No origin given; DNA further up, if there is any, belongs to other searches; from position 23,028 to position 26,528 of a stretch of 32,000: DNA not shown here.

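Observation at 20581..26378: Accessory AddB-like/AddA-like helicase-nuclease pair carried in a defence island behind a near-consensus promoter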

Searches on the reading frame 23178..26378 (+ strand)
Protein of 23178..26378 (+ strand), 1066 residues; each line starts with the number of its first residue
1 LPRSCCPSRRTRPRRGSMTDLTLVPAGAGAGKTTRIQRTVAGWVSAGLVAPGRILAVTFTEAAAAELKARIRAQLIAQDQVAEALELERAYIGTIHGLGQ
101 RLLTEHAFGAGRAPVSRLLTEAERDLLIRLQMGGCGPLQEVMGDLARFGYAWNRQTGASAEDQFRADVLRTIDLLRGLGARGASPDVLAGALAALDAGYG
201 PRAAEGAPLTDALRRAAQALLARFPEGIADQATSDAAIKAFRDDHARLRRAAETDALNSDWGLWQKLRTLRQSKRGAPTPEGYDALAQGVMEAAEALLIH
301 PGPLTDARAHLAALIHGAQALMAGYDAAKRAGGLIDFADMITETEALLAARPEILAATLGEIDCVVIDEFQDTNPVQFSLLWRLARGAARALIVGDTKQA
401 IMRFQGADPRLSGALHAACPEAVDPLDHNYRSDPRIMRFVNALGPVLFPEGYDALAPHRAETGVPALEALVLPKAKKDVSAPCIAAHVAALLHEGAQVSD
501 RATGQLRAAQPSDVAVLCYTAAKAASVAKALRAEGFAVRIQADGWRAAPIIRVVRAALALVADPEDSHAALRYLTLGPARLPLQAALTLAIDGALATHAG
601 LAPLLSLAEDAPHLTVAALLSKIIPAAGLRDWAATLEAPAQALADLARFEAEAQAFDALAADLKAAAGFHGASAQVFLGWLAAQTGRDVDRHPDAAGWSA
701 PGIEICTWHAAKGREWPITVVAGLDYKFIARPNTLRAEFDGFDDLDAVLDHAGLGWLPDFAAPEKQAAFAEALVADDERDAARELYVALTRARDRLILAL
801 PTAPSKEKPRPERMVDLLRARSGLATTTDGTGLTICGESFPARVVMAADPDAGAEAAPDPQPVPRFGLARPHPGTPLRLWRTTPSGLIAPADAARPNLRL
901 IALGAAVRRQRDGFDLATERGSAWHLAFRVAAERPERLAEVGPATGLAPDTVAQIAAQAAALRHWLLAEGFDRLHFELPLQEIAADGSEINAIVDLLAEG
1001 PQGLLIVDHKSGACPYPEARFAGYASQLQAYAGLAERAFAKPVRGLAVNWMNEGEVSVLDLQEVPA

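Call 3: search_protein_families(library=pfam, proteins=[window:23178-26378:+], max_evalue=0.01)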
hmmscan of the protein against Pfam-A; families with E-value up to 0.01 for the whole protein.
window:23178-26378:+ (1066 aa): 6 families
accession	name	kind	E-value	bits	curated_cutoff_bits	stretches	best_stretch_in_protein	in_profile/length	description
PF00580.27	UvrD-helicase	-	7.5e-44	150.9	23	1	21-410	15-261/271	UvrD/REP helicase N-terminal domain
PF13245.12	AAA_19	-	3.5e-15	56.8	25.1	1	19-404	11-133/134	AAA domain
PF13361.12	UvrD_C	-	6.1e-09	36.2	25.6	1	701-799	285-346/350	UvrD-like helicase C-terminal domain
PF12705.13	PDDEXK_1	-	7.9e-07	29.7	22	1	913-1042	29-176/247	PD-(D/E)XK nuclease superfamily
PF13538.12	UvrD_C_2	-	1.2e-06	28.7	27.4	0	774-798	26-51/52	UvrD-like helicase C-terminal domain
PF13604.12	AAA_30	-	7e-05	23.1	27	1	20-85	19-77/191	AAA domain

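Call 5: search_protein_families(library=ncbifam, proteins=[window:23229-26378:+], max_evalue=0.01)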
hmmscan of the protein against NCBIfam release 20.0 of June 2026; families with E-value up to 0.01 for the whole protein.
window:23229-26378:+ (1049 aa): 15 families
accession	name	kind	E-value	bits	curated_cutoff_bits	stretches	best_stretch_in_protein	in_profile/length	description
TIGR02785.1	addA_Gpos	equivalog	4.1e-39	134.2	707.65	4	289-424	329-477/1234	helicase-exonuclease AddAB subunit AddA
TIGR02784.1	addA_alphas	equivalog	1.5e-36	126.2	860.75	3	291-393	334-450/1138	double-strand break repair helicase AddA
TIGR00609.1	recB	equivalog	1e-33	116.6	696.05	3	311-519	336-569/1175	exodeoxyribonuclease V subunit beta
NF008743.0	PRK11773.1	equivalog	1.7e-32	112.7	965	2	304-426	173-296/720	DNA helicase II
TIGR01075.1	uvrD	equivalog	2.2e-31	108.9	1144.45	2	304-426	168-291/715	DNA helicase II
TIGR01073.1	pcrA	equivalog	1.2e-30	106.6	911.2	2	307-425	172-291/725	DNA helicase PcrA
TIGR01074.1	rep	equivalog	1.8e-27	95.9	951.45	2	304-426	166-289/668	DNA helicase Rep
NF010485.0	PRK13909.1-2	equivalog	1.3e-25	89.8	650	2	344-515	331-492/909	RecB-like helicase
NF008172.0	PRK10919.1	equivalog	1.4e-20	73.1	1168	2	306-426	169-290/673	DNA helicase Rep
NF008276.0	PRK11054.1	equivalog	4.8e-19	68.3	543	2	293-424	384-513/684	DNA helicase IV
NF010487.0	PRK13909.1-4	equivalog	7e-18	64.3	759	2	343-440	326-436/924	RecB-like helicase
NF008128.0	PRK10876.1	equivalog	3.4e-17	61.4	1697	1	271-426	307-460/1181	exodeoxyribonuclease V subunit beta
NF010484.0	PRK13909.1-1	equivalog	6.1e-07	27.6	1074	1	344-515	344-516/945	RecB-like helicase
NF010486.0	PRK13909.1-3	equivalog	7.2e-06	24.3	1109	1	343-424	329-420/921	RecB-like helicase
NF041464.1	HelD_BACSU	equivalog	0.00013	20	419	1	344-452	546-650/779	RNA polymerase recycling motor HelD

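Call 6: search_protein_families(library=padloc, proteins=[window:23229-26378:+], max_evalue=0.01)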
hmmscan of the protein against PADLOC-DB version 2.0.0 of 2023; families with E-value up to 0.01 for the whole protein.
window:23229-26378:+ (1049 aa): 47 families (the best 25 are shown)
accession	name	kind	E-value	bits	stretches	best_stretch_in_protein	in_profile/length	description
PDLC00117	GajB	-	1.9e-33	113.8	2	301-662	175-518/604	UrvD helicase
PDLC03802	RTasHel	-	8.4e-32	108.8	2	302-426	150-272/675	DRT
PDLC00114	GajB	-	2e-29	100.7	2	302-705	173-567/635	UrvD helicase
PDLC00132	GajB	-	1e-27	95.1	2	302-427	172-299/625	UrvD helicase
PDLC00107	GajB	-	4e-26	89.8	2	318-415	189-286/587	UrvD helicase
PDLC00127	GajB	-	1e-25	88.3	2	301-423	158-285/594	UrvD helicase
PDLC00103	GajB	-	5.1e-24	83.1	2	316-525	183-379/612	UrvD helicase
PDLC00130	GajB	-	2.7e-23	80.1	2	308-428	169-291/589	UrvD helicase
PDLC00121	GajB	-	2.3e-22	77.2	2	313-540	172-379/565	UrvD helicase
PDLC00119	GajB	-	5.4e-20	69.8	1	311-425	185-298/565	UrvD helicase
PDLC00134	GajB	-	7.7e-20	69.4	2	320-429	188-298/431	UrvD helicase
PDLC00104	GajB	-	4.6e-17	60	1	312-426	133-248/574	UrvD helicase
PDLC00122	GajB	-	8.3e-17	59.3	1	348-426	166-246/502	UrvD helicase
PDLC00112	GajB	-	1.6e-16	58.1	2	283-426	151-294/581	UrvD helicase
PDLC00129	GajB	-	2.1e-16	57.7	1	315-426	195-308/594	UrvD helicase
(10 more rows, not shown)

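Call 9: search_solved_structures(query=window:23229-26378:+, max_evalue=0.001)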
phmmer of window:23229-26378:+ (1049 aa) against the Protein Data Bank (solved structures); distinct sequences matched with E-value up to 0.001: 20.
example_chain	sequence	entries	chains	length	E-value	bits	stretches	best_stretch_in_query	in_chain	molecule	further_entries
4c2u_A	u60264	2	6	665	6.6e-25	90.7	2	268-713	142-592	DNA HELICASE II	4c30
4c2t_A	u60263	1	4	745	9.3e-25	90.2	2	268-714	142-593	DNA HELICASE II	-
3lfu_A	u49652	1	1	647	2.7e-22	82.1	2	306-426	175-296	DNA helicase II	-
2is1_A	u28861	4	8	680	3.3e-22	81.8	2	306-426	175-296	DNA helicase II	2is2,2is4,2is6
1pjr_A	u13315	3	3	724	1.8e-19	72.7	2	317-715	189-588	PCRA | ATP-DEPENDENT HELICASE PCRA | HELICASE PCRA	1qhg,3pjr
1uaa_A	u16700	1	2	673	6e-19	71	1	307-426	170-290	PROTEIN (ATP-DEPENDENT DNA HELICASE REP.)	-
2pjr_A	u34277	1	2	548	3.7e-17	65.1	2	317-426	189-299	PROTEIN (HELICASE PCRA)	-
9dci_A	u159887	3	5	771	1.1e-15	60.2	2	303-425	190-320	ATP-dependent DNA helicase UvrD1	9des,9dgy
1w36_B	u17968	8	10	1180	7.8e-14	54.1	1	273-426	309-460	EXODEOXYRIBONUCLEASE V BETA CHAIN | RecBCD enzyme subunit RecB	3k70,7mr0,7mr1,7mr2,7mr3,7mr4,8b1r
5mbv_B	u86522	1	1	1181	7.8e-14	54.1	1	273-426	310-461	RecBCD enzyme subunit RecB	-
8b1t_B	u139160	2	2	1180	7.8e-14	54.1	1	273-426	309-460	RecBCD enzyme subunit RecB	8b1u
6sjb_B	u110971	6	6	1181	7.8e-14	54.1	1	273-426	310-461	RecBCD enzyme subunit RecB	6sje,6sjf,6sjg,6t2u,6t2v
5ld2_B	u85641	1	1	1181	8e-14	54.1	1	273-426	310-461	RecBCD enzyme subunit RecB,RecBCD enzyme subunit RecB,RecBCD enzyme subunit RecB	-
6ppu_B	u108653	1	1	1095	1.5e-13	53.2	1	6-107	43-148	UvrD/REP helicase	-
6ppr_B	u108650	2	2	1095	1.6e-13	53.1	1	6-107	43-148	UvrD/REP helicase | DNA 3'-5' helicase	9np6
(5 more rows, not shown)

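Call 11: find_homologous_proteins(query=window:23229-26378:+)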
Query window:23229-26378:+ (1049 aa): 1739 proteins with E <= 0.001 among 8000 candidates; the best 120 are listed.
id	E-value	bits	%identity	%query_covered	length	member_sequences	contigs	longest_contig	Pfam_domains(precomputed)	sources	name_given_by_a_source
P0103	0.0e+0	2275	100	100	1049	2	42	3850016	PF13538.13,PF12705.14,PF13361.13,PF13245.13,PF00580.28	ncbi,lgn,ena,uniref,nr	ncbi:UvrD-helicase domain-containing protein [Rhodobacter capsulatus]|uniref:DNA 3'-5' helicase n=1 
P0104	0.0e+0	2101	92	100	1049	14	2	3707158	PF13538.13,PF12705.14,PF13604.13,PF13361.13,PF13245.13,PF00580.28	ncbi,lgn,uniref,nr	ncbi:UvrD-helicase domain-containing protein [Rhodobacter capsulatus]|uniref:UvrD-helicase domain-co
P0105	0.0e+0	1740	78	100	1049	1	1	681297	PF13538.13,PF12705.14,PF13604.13,PF13361.13,PF13245.13,PF00580.28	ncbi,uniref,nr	ncbi:UvrD-helicase domain-containing protein [Sedimentimonas flavescens]|uniref:UvrD-helicase domain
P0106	0.0e+0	1651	75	100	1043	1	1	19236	PF13538.13,PF12705.14,PF13361.13,PF13245.13,PF00580.28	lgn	-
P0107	0.0e+0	1622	74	100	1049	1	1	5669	PF13538.13,PF12705.14,PF13361.13,PF13245.13,PF00580.28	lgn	-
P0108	0.0e+0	1335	63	100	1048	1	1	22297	PF13538.13,PF13361.13,PF13245.13,PF00580.28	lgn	-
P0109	0.0e+0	1320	61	99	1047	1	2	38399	PF13538.13,PF12705.14,PF13361.13,PF13245.13,PF00580.28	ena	-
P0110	0.0e+0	1320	62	99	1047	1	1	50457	PF13538.13,PF12705.14,PF13361.13,PF13245.13,PF00580.28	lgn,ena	-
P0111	0.0e+0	1316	62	99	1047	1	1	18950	PF13538.13,PF12705.14,PF13604.13,PF13361.13,PF13245.13,PF00580.28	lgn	-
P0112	0.0e+0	1314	62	99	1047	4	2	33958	PF13538.13,PF12705.14,PF13361.13,PF13245.13,PF00580.28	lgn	-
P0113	0.0e+0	1314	61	99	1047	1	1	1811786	PF13538.13,PF12705.14,PF13361.13,PF13245.13,PF00580.28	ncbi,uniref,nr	ncbi:UvrD-helicase domain-containing protein [Maritalea mobilis]|uniref:UvrD-helicase domain-contain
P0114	0.0e+0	1312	63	99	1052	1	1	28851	PF13538.13,PF13361.13,PF13245.13,PF00580.28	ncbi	-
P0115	0.0e+0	1311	61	99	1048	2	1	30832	PF13538.13,PF12705.14,PF13604.13,PF13361.13,PF13245.13,PF00580.28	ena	-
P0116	0.0e+0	1309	59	100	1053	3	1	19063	PF13538.13,PF12705.14,PF13604.13,PF13361.13,PF13245.13,PF00580.28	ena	-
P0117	0.0e+0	1309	60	99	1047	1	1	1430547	PF13538.13,PF12705.14,PF13361.13,PF13245.13,PF00580.28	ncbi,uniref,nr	ncbi:DNA helicase UvrD [Roseovarius spongiae]|uniref:DNA 3'-5' helicase n=1 Tax=Roseovarius spongiae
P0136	0.0e+0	1289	61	99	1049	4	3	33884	PF13538.13,PF13604.13,PF13361.13,PF13245.13,PF00580.28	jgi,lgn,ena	-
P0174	0.0e+0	1236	61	99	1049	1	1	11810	PF13538.13,PF12705.14,PF13361.13,PF13245.13,PF00580.28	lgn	-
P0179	0.0e+0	1225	57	100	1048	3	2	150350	PF13538.13,PF12705.14,PF13361.13,PF13245.13,PF00580.28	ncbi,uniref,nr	ncbi:UvrD-helicase domain-containing protein [Ruegeria atlantica]|uniref:UvrD-helicase domain-contai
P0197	0.0e+0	1131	53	99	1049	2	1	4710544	PF13361.13,PF13245.13,PF00580.28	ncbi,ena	-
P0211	0.0e+0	1049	52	99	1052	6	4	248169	PF13538.13,PF12705.14,PF13604.13,PF13361.13,PF13245.13,PF00580.28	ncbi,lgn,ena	-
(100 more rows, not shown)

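Call 13: find_encoding_contigs(protein=P0103, flank=10000, max_places=8)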
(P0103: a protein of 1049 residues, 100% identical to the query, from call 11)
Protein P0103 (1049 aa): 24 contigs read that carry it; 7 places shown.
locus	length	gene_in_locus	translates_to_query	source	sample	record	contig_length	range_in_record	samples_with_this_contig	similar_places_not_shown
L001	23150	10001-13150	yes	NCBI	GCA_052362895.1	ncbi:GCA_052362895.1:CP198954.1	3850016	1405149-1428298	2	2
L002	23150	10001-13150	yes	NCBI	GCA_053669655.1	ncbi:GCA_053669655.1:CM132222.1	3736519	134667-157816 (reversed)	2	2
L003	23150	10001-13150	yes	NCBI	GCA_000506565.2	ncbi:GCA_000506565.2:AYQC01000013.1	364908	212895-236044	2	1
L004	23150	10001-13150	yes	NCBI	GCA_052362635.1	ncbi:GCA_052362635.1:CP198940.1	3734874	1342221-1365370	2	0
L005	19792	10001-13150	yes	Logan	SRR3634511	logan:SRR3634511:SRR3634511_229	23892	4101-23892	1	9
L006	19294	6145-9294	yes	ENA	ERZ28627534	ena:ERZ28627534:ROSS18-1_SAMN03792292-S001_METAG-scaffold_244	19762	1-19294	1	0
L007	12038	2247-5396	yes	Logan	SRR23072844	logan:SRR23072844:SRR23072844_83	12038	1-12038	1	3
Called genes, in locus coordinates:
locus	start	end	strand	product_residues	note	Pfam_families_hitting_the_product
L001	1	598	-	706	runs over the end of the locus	PF03432:Relaxase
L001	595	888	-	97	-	-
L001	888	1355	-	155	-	-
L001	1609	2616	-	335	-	PF13280:WYL, PF25583:WCX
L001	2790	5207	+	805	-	PF00004:AAA (faint), PF28530:DUF8426, PF07728:AAA_5, PF28529:McrB_lid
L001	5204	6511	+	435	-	PF10117:McrBC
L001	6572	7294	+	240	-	-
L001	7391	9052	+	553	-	-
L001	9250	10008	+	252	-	PF12705:PDDEXK_1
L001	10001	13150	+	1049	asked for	PF00580:UvrD-helicase, PF13245:AAA_19, PF13361:UvrD_C (faint), PF13538:UvrD_C_2 (faint), PF12705:PDDEXK_1 (weak)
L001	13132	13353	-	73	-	-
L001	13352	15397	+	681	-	PF01442:Apolipoprotein (weak)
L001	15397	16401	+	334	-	PF00691:OmpA (weak)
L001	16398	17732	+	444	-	PF15611:EH_Signature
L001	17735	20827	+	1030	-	PF00176:SNF2-rel_dom, PF00271:Helicase_C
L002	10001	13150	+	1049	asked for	PF00580:UvrD-helicase, PF13245:AAA_19, PF13361:UvrD_C (faint), PF13538:UvrD_C_2 (faint), PF12705:PDDEXK_1 (weak)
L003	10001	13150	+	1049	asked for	PF00580:UvrD-helicase, PF13245:AAA_19, PF13361:UvrD_C (faint), PF13538:UvrD_C_2 (faint), PF12705:PDDEXK_1 (weak)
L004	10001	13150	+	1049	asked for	PF00580:UvrD-helicase, PF13245:AAA_19, PF13361:UvrD_C (faint), PF13538:UvrD_C_2 (faint), PF12705:PDDEXK_1 (weak)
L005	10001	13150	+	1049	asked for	PF00580:UvrD-helicase, PF13245:AAA_19, PF13361:UvrD_C (faint), PF13538:UvrD_C_2 (faint), PF12705:PDDEXK_1 (weak)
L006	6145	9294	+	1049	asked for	PF00580:UvrD-helicase, PF13245:AAA_19, PF13361:UvrD_C (faint), PF13538:UvrD_C_2 (faint), PF12705:PDDEXK_1 (weak)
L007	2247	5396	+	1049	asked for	PF00580:UvrD-helicase, PF13245:AAA_19, PF13361:UvrD_C (faint), PF13538:UvrD_C_2 (faint), PF12705:PDDEXK_1 (weak)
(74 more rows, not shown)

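Call 61: find_encoding_contigs(protein=P0179, flank=10000, max_places=1)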
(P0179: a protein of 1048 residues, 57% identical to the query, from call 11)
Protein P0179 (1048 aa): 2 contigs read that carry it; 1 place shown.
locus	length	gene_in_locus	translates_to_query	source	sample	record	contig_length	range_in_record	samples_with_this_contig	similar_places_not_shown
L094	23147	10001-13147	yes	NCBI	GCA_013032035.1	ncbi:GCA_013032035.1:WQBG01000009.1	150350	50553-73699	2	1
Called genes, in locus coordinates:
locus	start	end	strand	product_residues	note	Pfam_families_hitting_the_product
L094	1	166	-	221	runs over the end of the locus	-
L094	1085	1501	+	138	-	PF20432:Xre-like-HTH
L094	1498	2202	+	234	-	PF08808:RES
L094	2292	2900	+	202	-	-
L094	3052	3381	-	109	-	PF20137:BubE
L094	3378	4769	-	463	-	PF14464:Prok-JAB, PF00899:ThiF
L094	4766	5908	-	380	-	PF14452:Multi_ubiq, PF14462:Prok-E2_E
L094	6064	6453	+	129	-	PF20432:Xre-like-HTH, PF09722:Xre_MbcA_ParS_C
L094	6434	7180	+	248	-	PF08808:RES (weak)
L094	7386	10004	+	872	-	PF12705:PDDEXK_1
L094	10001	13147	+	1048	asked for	PF00580:UvrD-helicase, PF13245:AAA_19, PF13361:UvrD_C (weak), PF13538:UvrD_C_2 (faint), PF12705:PDDEXK_1 (weak)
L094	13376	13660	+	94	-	PF13936:HTH_38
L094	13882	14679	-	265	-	PF00378:ECH_1, PF16113:ECH_2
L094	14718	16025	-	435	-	PF06808:DctM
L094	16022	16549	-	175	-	PF04290:DctQ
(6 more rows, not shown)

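Call 62: find_encoding_contigs(protein=P0113, flank=10000, max_places=1)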
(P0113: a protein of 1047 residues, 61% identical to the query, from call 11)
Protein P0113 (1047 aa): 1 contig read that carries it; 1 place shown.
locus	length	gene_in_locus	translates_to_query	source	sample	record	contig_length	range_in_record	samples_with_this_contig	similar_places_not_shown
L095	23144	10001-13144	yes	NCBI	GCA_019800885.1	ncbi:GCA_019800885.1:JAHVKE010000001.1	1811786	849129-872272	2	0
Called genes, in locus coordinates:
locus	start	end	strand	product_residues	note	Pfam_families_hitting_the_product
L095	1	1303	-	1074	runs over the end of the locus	PF27201:YjiT_N, PF27205:YjiT_2nd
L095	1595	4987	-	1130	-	PF13514:AAA_27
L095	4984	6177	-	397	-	PF00149:Metallophos, PF12850:Metallophos_2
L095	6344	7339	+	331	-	PF13280:WYL, PF25583:WCX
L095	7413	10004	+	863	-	PF12705:PDDEXK_1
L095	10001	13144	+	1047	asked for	PF00580:UvrD-helicase, PF13245:AAA_19, PF13361:UvrD_C (weak), PF13538:UvrD_C_2 (faint), PF12705:PDDEXK_1 (weak)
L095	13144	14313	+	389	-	PF19888:DUF6361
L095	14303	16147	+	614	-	-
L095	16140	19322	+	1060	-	PF00270:DEAD (faint), PF00271:Helicase_C (weak)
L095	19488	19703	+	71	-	-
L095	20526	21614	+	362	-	PF03480:DctP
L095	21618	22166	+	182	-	PF04290:DctQ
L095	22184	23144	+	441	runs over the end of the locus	PF06808:DctM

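Call 79: search_protein_families(library=phrogs, proteins=[window:23229-26378:+], max_evalue=0.001)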
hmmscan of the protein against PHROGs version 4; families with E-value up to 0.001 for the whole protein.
window:23229-26378:+ (1049 aa): 2 families
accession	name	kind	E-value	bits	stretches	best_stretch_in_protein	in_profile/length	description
phrog_1967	-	DNA, RNA and nucleotide metabolism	1.5e-51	176.9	2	306-708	328-627/776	DNA helicase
phrog_298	-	DNA, RNA and nucleotide metabolism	0.0001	22.8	1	977-1038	170-232/293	exonuclease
